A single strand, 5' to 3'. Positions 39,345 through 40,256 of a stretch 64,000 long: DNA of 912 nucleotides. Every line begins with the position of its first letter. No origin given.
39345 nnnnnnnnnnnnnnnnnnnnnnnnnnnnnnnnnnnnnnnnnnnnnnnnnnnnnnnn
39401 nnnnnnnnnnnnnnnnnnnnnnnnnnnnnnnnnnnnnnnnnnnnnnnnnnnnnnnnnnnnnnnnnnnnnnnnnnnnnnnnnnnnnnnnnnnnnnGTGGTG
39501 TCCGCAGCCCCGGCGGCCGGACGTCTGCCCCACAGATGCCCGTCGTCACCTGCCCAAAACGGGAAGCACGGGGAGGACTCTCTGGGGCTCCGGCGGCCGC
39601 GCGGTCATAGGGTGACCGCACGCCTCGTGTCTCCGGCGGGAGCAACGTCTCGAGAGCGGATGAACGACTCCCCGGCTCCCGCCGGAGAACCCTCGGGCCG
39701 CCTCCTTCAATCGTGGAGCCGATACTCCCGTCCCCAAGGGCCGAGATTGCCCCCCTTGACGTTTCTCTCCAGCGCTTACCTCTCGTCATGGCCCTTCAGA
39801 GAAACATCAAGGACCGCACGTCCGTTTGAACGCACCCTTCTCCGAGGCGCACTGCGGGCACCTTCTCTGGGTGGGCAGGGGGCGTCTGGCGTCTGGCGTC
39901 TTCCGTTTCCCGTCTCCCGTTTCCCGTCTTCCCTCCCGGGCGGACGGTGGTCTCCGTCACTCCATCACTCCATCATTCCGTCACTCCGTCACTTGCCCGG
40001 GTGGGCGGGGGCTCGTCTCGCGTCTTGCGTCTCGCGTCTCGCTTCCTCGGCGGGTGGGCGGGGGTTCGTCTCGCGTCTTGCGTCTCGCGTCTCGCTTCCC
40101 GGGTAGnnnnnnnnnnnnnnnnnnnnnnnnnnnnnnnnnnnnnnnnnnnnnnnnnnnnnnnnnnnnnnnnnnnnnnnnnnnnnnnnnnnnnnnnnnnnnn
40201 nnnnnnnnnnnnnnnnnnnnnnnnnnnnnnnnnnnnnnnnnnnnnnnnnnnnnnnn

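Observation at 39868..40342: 475-nt array with higher-order periodicity: three cassette types cycling A-B-C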

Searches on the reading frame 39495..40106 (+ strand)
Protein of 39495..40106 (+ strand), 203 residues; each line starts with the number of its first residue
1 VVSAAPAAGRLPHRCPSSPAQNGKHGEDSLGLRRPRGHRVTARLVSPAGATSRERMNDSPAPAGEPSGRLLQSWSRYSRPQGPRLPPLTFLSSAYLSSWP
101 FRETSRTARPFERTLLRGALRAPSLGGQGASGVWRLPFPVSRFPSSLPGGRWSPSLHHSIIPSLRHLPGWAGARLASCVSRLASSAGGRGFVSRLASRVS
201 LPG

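Call 80: search_protein_families(library=padloc, proteins=[window:39495-40106:+], max_evalue=0.001)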
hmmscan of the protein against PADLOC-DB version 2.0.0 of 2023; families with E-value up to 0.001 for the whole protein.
window:39495-40106:+ (203 aa): 0 families
